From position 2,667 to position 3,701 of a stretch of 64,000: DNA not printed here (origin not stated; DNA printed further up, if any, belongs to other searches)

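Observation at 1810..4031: Split 'FKP-like' sugar salvage pair: GHMP sugar kinase translationally coupled (ATGA) to an NDP-sugar pyrophosphorylase, next to a HIT protein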

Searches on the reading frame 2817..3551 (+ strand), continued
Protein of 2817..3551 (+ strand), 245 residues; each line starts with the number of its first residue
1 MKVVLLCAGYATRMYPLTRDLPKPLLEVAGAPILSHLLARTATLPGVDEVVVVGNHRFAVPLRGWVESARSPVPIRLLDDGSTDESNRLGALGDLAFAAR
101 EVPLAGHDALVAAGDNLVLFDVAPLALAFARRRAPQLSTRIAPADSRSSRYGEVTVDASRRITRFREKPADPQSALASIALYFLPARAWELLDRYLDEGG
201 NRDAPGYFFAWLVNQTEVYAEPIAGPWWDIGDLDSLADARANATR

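Call 53: find_homologous_proteins(query=P0320, max_evalue=1e-10)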
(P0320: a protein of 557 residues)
Query P0320 (557 aa): 596 proteins with E <= 1e-10 among 8000 candidates; the best 120 are listed.
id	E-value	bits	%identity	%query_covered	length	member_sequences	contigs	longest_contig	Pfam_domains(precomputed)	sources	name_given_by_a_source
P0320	0.0e+0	1215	100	100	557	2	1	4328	PF00483.30,PF00288.33,PF08544.19,PF12804.14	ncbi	-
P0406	0.0e+0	1183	98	100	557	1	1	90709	PF00483.30,PF00288.33,PF08544.19,PF12804.14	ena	-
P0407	0.0e+0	1154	96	100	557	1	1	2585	PF00483.30,PF00288.33,PF08544.19,PF12804.14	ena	-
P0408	0.0e+0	1136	94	100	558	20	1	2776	PF00483.30,PF00288.33,PF08544.19,PF12804.14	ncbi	-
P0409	7.2e-252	855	76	99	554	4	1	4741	PF00483.30,PF00288.33,PF08544.19,PF12804.14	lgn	-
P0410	9.7e-206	703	62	98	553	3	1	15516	PF00483.30,PF00288.33,PF12804.14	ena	-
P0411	2.2e-194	665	60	98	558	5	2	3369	PF00483.30,PF00288.33,PF12804.14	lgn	-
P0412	2.8e-192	658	60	98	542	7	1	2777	PF00483.30,PF00288.33,PF12804.14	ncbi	-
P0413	7.8e-192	657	60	98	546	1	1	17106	PF00483.30,PF00288.33,PF08544.19,PF12804.14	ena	-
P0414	9.1e-191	653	59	97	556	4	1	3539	PF00483.30,PF00288.33,PF08544.19,PF12804.14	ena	-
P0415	2.7e-190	652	61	98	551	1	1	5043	PF00483.30,PF00288.33,PF08544.19,PF12804.14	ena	-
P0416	5.4e-190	651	60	98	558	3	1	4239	PF00483.30,PF00288.33,PF08544.19,PF12804.14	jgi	-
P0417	5.6e-190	651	60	97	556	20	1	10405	PF00483.30,PF00288.33,PF08544.19,PF12804.14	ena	-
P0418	9.1e-190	650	60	97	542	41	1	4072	PF00483.30,PF00288.33,PF08544.19,PF12804.14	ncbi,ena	-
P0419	1.6e-189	649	61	98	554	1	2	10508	PF00483.30,PF00288.33,PF08544.19,PF12804.14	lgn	-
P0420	3.4e-189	648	60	98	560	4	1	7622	PF00483.30,PF00288.33,PF08544.19,PF12804.14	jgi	-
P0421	5.1e-189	648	60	96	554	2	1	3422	PF00483.30,PF00288.33,PF12804.14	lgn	-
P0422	6.9e-189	647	59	97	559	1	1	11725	PF00483.30,PF00288.33,PF08544.19,PF12804.14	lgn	-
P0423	7.4e-189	647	62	98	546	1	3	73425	PF00483.30,PF00288.33,PF12804.14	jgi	jgi:glucose-1-phosphate thymidylyltransferase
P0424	1.8e-188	646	56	98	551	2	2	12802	PF00483.30,PF00288.33,PF08544.19,PF12804.14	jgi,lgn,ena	jgi:glucose-1-phosphate thymidylyltransferase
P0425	1.1e-187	643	60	97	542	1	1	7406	PF00483.30,PF00288.33,PF08544.19,PF12804.14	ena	-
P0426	1.2e-187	643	59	98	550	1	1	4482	PF00483.30,PF00288.33,PF08544.19,PF12804.14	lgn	-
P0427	2.1e-187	642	58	98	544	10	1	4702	PF00483.30,PF00288.33,PF08544.19,PF12804.14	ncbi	-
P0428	6.3e-187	641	58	97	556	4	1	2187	PF00483.30,PF00288.33,PF08544.19,PF12804.14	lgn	-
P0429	7.3e-187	641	59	98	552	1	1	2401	PF00483.30,PF00288.33,PF08544.19,PF12804.14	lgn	-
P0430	2.1e-186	639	59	99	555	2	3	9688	PF00483.30,PF00288.33,PF08544.19,PF12804.14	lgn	-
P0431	2.1e-186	639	59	97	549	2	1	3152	PF00483.30,PF00288.33,PF08544.19,PF12804.14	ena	-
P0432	2.2e-186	639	58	99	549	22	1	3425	PF00483.30,PF00288.33,PF12804.14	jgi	jgi:glucose-1-phosphate thymidylyltransferase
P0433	2.2e-186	639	60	97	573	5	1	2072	PF00483.30,PF00288.33,PF12804.14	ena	-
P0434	2.9e-186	639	56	98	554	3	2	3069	PF00483.30,PF00288.33,PF08544.19,PF12804.14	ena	-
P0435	4.5e-186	638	59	97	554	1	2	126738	PF00483.30,PF00288.33,PF12804.14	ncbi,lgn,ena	-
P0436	4.7e-186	638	60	97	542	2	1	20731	PF00483.30,PF00288.33,PF12804.14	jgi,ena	-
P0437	1.3e-185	636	58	99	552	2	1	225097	PF00483.30,PF00288.33,PF08544.19,PF12804.14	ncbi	ncbi:MAG: sugar phosphate nucleotidyltransferase [Planctomycetota bacterium]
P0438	1.9e-185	636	60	97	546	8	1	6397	PF00483.30,PF00288.33,PF08544.19,PF12804.14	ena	-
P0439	2.5e-185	635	59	98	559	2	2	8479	PF00483.30,PF00288.33,PF08544.19,PF12804.14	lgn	-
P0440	3.2e-185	635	60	96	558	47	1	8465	PF00483.30,PF00288.33,PF12804.14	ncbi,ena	-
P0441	4.3e-185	635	57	98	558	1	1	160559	PF00483.30,PF00288.33,PF12804.14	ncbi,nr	ncbi:MAG: sugar phosphate nucleotidyltransferase [bacterium]|nr:sugar phosphate nucleotidyltransfera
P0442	5.8e-185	634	59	97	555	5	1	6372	PF00483.30,PF00288.33,PF08544.19,PF12804.14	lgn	-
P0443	2.2e-184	632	60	96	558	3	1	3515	PF00483.30,PF00288.33,PF08544.19,PF12804.14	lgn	-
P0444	4.3e-184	631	60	97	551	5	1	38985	PF00483.30,PF00288.33,PF08544.19,PF12804.14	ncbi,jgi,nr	ncbi:MAG: hypothetical protein FJ298_05480 [Planctomycetes bacterium]|nr:hypothetical protein [Planc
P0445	5.0e-184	631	56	98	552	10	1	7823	PF00483.30,PF00288.33,PF08544.19,PF12804.14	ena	-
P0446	5.9e-184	631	59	98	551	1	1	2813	PF00483.30,PF00288.33,PF08544.19,PF12804.14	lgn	-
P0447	6.9e-184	631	55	98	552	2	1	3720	PF00483.30,PF00288.33,PF08544.19,PF12804.14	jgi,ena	-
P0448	9.5e-184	630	58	98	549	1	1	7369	PF00483.30,PF00288.33,PF12804.14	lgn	-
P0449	1.2e-183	630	59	98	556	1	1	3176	PF00483.30,PF00288.33,PF12804.14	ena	-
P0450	1.6e-183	630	61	97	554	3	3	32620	PF00483.30,PF00288.33,PF08544.19,PF12804.14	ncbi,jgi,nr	ncbi:MAG: hypothetical protein FJ301_08375 [Planctomycetes bacterium]|nr:hypothetical protein [Planc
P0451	1.6e-183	629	58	97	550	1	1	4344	PF00483.30,PF00288.33,PF12804.14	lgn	-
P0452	1.8e-183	629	59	98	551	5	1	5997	PF00483.30,PF00288.33,PF12804.14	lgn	-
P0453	2.2e-183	629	60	97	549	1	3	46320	PF00483.30,PF00288.33,PF12804.14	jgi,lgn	jgi:glucose-1-phosphate thymidylyltransferase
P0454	2.3e-183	629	57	99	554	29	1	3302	PF00483.30,PF00288.33,PF08544.19,PF12804.14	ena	-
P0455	2.9e-183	629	55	98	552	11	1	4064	PF00483.30,PF00288.33,PF08544.19,PF12804.14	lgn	-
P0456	3.0e-183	629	58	96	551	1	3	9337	PF00483.30,PF00288.33,PF08544.19,PF12804.14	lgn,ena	-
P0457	1.3e-182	626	58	98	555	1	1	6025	PF00483.30,PF00288.33,PF12804.14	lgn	-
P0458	1.4e-182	626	57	97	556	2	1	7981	PF00483.30,PF00288.33,PF08544.19,PF12804.14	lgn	-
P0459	1.9e-182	626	56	98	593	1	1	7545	PF00483.30,PF00288.33,PF08544.19,PF12804.14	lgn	-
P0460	3.3e-182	625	57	98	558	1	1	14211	PF00483.30,PF00288.33,PF12804.14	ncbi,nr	ncbi:MAG: NTP transferase domain-containing protein [Planctomycetes bacterium]|nr:NTP transferase do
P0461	4.7e-182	625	59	98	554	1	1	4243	PF00483.30,PF00288.33,PF08544.19,PF12804.14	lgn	-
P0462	8.4e-182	624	55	98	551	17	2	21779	PF00483.30,PF00288.33,PF08544.19,PF12804.14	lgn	-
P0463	1.9e-181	623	59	98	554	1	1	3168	PF00483.30,PF00288.33,PF08544.19,PF12804.14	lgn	-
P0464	2.2e-181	622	59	96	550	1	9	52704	PF00483.30,PF00288.33,PF12804.14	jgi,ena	jgi:glucose-1-phosphate thymidylyltransferase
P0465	2.6e-181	622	59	98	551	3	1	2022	PF00483.30,PF00288.33,PF08544.19,PF12804.14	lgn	-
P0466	3.5e-181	622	58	98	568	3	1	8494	PF00483.30,PF00288.33,PF12804.14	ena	-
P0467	4.0e-181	622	56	98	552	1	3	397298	PF00483.30,PF00288.33,PF08544.19,PF12804.14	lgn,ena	-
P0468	4.1e-181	622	58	96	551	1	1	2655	PF00483.30,PF00288.33,PF12804.14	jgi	jgi:dTDP-glucose pyrophosphorylase/mevalonate kinase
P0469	5.4e-181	621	54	98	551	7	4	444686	PF00483.30,PF00288.33,PF12804.14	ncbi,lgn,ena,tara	tara:strand:+ start:22601 stop:24256 length:1656 start_codon:yes stop_codon:yes gene_type:complete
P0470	1.3e-180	620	55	99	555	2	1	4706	PF00483.30,PF00288.33,PF12804.14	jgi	jgi:dTDP-glucose pyrophosphorylase/galactokinase/mevalonate kinase-like predicted kinase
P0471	1.4e-180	620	56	99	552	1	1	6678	PF00483.30,PF00288.33,PF08544.19,PF12804.14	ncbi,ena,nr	ncbi:MAG: NTP transferase domain-containing protein [Planctomycetes bacterium]|nr:NTP transferase do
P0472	1.4e-180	620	55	99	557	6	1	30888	PF00483.30,PF00288.33,PF12804.14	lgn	-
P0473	2.2e-180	619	57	98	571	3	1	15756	PF00483.30,PF00288.33,PF08544.19,PF12804.14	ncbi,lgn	-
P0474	3.4e-180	619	56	98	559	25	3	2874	PF00483.30,PF00288.33,PF12804.14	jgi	jgi:dTDP-glucose pyrophosphorylase/galactokinase/mevalonate kinase-like predicted kinase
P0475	5.2e-180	618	56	98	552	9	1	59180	PF00483.30,PF00288.33,PF08544.19,PF12804.14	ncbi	-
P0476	5.2e-180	618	55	98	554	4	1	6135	PF00483.30,PF00288.33,PF08544.19,PF12804.14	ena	-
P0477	6.4e-180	618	57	98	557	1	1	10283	PF00483.30,PF00288.33,PF12804.14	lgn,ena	-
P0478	9.2e-180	617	55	98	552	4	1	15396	PF00483.30,PF00288.33,PF08544.19,PF12804.14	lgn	-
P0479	9.9e-180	617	57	98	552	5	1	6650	PF00483.30,PF00288.33,PF12804.14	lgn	-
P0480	1.3e-179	617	55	98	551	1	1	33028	PF00483.30,PF00288.33,PF12804.14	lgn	-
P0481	1.3e-179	617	57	98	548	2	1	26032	PF00483.30,PF00288.33,PF08544.19,PF12804.14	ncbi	-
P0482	1.4e-179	616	56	97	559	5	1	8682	PF00483.30,PF00288.33,PF08544.19,PF12804.14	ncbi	ncbi:MAG: sugar phosphate nucleotidyltransferase [Phycisphaerales bacterium]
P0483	1.5e-179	616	58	96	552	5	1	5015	PF00483.30,PF00288.33,PF12804.14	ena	-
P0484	1.7e-179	616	56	98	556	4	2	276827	PF00483.30,PF00288.33,PF12804.14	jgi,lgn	jgi:dTDP-glucose pyrophosphorylase/galactokinase/mevalonate kinase-like predicted kinase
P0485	1.7e-179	616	56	98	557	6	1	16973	PF00483.30,PF00288.33,PF12804.14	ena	-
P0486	2.1e-179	616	56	98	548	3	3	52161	PF00483.30,PF00288.33,PF08544.19,PF12804.14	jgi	jgi:dTDP-glucose pyrophosphorylase/galactokinase/mevalonate kinase-like predicted kinase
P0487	4.6e-179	615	60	71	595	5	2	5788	PF00483.30,PF00288.33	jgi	-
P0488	9.0e-179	614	55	99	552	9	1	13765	PF00483.30,PF00288.33,PF08544.19,PF12804.14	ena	-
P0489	1.4e-178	613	55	98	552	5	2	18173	PF00483.30,PF00288.33,PF08544.19,PF12804.14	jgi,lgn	-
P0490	3.3e-178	612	56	97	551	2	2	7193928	PF00483.30,PF00288.33,PF08544.19,PF12804.14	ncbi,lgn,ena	-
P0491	5.0e-178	611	56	98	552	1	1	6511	PF00483.30,PF00288.33,PF08544.19,PF12804.14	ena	-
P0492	6.6e-178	611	57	98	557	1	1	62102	PF00483.30,PF00288.33,PF12804.14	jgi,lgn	-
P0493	8.5e-178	611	53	99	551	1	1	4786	PF00483.30,PF00288.33,PF08544.19,PF12804.14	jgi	jgi:dTDP-glucose pyrophosphorylase/galactokinase/mevalonate kinase-like predicted kinase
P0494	9.7e-178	610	54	98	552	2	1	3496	PF00483.30,PF00288.33,PF08544.19,PF12804.14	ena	-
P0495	1.3e-177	610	53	98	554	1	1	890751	PF00483.30,PF00288.33,PF12804.14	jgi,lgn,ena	-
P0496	2.0e-177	609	53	99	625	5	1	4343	PF00483.30,PF00288.33,PF08544.19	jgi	jgi:NDP-sugar pyrophosphorylase family protein/mevalonate kinase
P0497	2.1e-177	609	53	99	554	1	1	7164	PF00483.30,PF00288.33,PF08544.19,PF12804.14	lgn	-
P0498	3.9e-177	608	55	98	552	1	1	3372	PF00483.30,PF00288.33,PF08544.19,PF12804.14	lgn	-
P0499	8.3e-177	607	56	97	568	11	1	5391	PF00483.30,PF00288.33,PF08544.19,PF12804.14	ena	-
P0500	9.7e-177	607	55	98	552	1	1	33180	PF00483.30,PF00288.33,PF08544.19,PF12804.14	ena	-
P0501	5.7e-176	605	55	98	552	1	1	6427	PF00483.30,PF00288.33,PF08544.19,PF12804.14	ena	-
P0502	1.2e-175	604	55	98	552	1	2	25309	PF00483.30,PF00288.33,PF08544.19,PF12804.14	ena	-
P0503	1.7e-175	603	55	99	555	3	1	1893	PF00483.30,PF00288.33,PF12804.14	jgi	-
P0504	2.9e-175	602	54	96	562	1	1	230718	PF00483.30,PF00288.33,PF08544.19,PF12804.14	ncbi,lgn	-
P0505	3.8e-175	602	55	96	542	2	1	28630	PF00483.30,PF00288.33,PF12804.14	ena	-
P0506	4.1e-175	602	54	98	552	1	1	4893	PF00483.30,PF00288.33,PF08544.19,PF12804.14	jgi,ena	-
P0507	5.1e-175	601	54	98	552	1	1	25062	PF00483.30,PF00288.33,PF08544.19,PF12804.14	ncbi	-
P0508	5.7e-175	601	56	99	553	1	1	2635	PF00483.30,PF00288.33,PF12804.14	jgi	jgi:dTDP-glucose pyrophosphorylase/galactokinase/mevalonate kinase-like predicted kinase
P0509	7.2e-175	601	54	98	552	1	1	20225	PF00483.30,PF00288.33,PF08544.19,PF12804.14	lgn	-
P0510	8.4e-175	601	58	96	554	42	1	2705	PF00483.30,PF00288.33,PF12804.14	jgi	jgi:glucose-1-phosphate thymidylyltransferase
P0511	8.5e-175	601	54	98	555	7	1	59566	PF00483.30,PF00288.33,PF12804.14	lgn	-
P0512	1.4e-173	597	55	97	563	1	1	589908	PF00483.30,PF00288.33,PF08544.19,PF12804.14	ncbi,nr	ncbi:nucleotide-diphospho-sugar transferase [Hyaloraphidium curvatum]|nr:nucleotide-diphospho-sugar 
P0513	1.7e-173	596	54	98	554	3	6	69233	PF00483.30,PF00288.33,PF08544.19,PF12804.14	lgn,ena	-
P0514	1.9e-173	596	54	98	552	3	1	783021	PF00483.30,PF00288.33,PF08544.19,PF12804.14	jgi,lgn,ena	-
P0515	3.9e-172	592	53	99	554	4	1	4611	PF00483.30,PF00288.33,PF08544.19,PF12804.14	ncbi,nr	ncbi:MAG: sugar phosphate nucleotidyltransferase [Planctomycetota bacterium]|nr:sugar phosphate nucl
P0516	8.2e-172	591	54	98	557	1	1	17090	PF00483.30,PF00288.33,PF12804.14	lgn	-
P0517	1.0e-170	587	56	97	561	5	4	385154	PF00483.30,PF00288.33,PF08544.19,PF12804.14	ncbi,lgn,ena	-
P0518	5.2e-170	585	53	99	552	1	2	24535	PF00483.30,PF00288.33,PF08544.19,PF12804.14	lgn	-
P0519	7.7e-170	584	53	98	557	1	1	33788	PF00483.30,PF00288.33,PF08544.19,PF12804.14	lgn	-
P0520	4.9e-168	578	57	97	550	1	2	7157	PF00483.30,PF00288.33,PF12804.14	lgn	-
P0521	8.5e-163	561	52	99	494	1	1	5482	PF00483.30,PF00288.33,PF12804.14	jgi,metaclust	metaclust:\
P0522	7.5e-160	551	54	98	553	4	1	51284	PF00483.30,PF00288.33,PF08544.19,PF12804.14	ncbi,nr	ncbi:MAG: NTP transferase domain-containing protein [Planctomycetes bacterium]|nr:NTP transferase do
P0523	1.3e-131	458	57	71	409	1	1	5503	PF00483.30,PF08544.19,PF12804.14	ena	-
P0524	3.0e-129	450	60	68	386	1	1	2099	PF00483.30,PF12804.14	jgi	jgi:glucose-1-phosphate thymidylyltransferase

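Call 65: find_encoding_contigs(protein=P0490, flank=8000, max_places=2)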
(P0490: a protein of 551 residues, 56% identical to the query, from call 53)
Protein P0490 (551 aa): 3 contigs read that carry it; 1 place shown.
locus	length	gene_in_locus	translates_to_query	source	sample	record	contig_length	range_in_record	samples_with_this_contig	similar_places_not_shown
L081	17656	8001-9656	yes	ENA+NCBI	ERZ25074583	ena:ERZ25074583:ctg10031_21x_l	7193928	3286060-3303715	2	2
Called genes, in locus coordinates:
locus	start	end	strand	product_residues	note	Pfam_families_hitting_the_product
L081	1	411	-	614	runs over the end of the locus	PF06439:3keto-disac_hyd, PF06283:ThuA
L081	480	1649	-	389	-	-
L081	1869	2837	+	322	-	-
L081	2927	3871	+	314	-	-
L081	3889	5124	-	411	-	-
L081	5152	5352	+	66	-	-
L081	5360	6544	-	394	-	PF01408:GFO_IDH_MocA, PF22725:GFO_IDH_MocA_C3 (weak), PF02894:GFO_IDH_MocA_C (weak)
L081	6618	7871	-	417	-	-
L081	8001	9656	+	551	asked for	PF00288:GHMP_kinases_N, PF08544:GHMP_kinases_C (weak), PF00483:NTP_transferase, PF12804:NTP_transf_3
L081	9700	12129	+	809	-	PF02433:FixO (faint), PF14522:Cytochrome_C7 (faint), PF00034:Cytochrom_C (faint), PF13442:Cytochrome_CBB3 (faint)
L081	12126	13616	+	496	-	PF23500:DUF7133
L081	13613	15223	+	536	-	PF03313:SDH_alpha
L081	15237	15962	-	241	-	PF13489:Methyltransf_23, PF08241:Methyltransf_11, PF08242:Methyltransf_12, PF13649:Methyltransf_25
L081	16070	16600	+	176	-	PF05163:DinB, PF12867:DinB_2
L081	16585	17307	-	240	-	PF00657:Lipase_GDSL, PF13472:Lipase_GDSL_2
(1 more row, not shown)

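Call 66: find_encoding_contigs(protein=P0437, flank=8000, max_places=2)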
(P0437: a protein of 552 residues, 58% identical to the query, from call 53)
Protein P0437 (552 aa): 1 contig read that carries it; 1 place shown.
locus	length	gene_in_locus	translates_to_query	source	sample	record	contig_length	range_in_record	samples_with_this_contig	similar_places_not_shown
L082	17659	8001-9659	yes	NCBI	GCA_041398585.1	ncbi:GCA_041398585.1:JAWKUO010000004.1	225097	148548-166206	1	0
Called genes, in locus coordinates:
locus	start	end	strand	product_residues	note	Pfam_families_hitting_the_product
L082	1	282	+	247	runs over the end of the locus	-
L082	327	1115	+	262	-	-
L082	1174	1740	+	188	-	PF05685:Uma2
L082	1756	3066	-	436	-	PF13657:Couple_hipA, PF07804:HipA_C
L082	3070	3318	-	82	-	PF13560:HTH_31, PF01381:HTH_3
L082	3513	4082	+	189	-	PF07638:Sigma70_ECF, PF08281:Sigma70_r4_2 (weak)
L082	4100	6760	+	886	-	PF00069:Pkinase, PF07714:PK_Tyr_Ser-Thr, PF03109:ABC1 (weak), PF06293:Kdo (weak), PF13424:TPR_12, PF17874:TPR_MalT, PF13374:TPR_10 (weak), PF13424:TPR_12, +6 more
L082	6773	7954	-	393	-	PF01408:GFO_IDH_MocA, PF22725:GFO_IDH_MocA_C3, PF02894:GFO_IDH_MocA_C (weak)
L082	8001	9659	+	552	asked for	PF00288:GHMP_kinases_N, PF08544:GHMP_kinases_C, PF00483:NTP_transferase, PF12804:NTP_transf_3 (weak)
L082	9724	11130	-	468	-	PF02233:PNTB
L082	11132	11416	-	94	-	PF12769:PNTB_4TM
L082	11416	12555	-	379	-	PF05222:AlaDh_PNT_N, PF01262:AlaDh_PNT_C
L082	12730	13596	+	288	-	PF00215:OMPdecase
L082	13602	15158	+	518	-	PF10079:Rossmann-like_BshC, PF24850:CC_BshC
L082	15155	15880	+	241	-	PF02585:PIG-L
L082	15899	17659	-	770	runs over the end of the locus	PF12768:Rax2 (faint), PF17164:DUF5122 (faint), PF19565:DUF6087 (faint)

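Call 69: find_related_loci(query=A5, collection=metagenome_contigs, flank=6000)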
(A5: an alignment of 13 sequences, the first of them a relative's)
Query A5 (552 aa) in metagenome_contigs; peptide patterns used: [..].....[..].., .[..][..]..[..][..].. (x = any residue, [..] = any of these).
600 stretches matched a pattern (row limit reached: there are more); 297 encode a relative of the query (tblastn E <= 1e-3); the best 80 are kept; 80 distinct loci.
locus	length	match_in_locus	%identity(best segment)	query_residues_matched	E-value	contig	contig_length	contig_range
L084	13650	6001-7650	73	1-550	0e+0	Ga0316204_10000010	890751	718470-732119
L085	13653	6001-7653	74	1-551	0e+0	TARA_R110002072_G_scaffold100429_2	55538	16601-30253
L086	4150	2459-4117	74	1-552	0e+0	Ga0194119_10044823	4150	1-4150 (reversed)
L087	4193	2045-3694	71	1-550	0e+0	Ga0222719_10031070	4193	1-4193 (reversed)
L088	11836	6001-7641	71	1-549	0e+0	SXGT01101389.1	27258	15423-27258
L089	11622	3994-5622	71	1-543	0e+0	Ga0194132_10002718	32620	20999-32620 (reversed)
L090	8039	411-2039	71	1-543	0e+0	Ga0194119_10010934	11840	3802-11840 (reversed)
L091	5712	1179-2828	66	1-549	0e+0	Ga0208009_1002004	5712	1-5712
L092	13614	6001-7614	67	4-546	0e+0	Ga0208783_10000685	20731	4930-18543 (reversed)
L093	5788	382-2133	66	1-543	0e+0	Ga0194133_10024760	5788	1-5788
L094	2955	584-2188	68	4-543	0e+0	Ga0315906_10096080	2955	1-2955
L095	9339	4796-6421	67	2-548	0e+0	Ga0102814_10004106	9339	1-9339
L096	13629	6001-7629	69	1-546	0e+0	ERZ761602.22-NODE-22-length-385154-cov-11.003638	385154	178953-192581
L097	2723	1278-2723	72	1-482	0e+0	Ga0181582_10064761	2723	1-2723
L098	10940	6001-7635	64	1-550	0e+0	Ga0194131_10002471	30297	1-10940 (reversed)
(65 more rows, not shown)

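Call 71: search_protein_families(library=ncbifam, proteins=[L082:6776-7954:-], max_evalue=0.001)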
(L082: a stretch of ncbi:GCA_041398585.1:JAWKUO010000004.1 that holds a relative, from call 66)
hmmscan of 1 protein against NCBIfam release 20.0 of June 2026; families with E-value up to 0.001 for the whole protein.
L082:6776-7954:- (393 aa): 5 families
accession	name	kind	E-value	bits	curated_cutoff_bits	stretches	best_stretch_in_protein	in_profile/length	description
TIGR04380.1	myo_inos_iolG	equivalog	2.9e-13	49.4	355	1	5-101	2-99/330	inositol 2-dehydrogenase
NF041392.1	XylDh_Gfo6_Halo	equivalog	6.2e-13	48.3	350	1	6-102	18-118/350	D-xylose 1-dehydrogenase Gfo6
NF052479.1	LevoglcsnDh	equivalog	1.6e-12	46.8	650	1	5-101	4-108/386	levoglucosan dehydrogenase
NF040723.1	UDP-GlcNAcDh_Arch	equivalog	2.3e-08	33.9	450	1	7-100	3-94/302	UDP-N-acetylglucosamine 3-dehydrogenase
NF008607.0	PRK11579.1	subfamily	8.5e-06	25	330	1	1-106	1-104/346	oxidoreductase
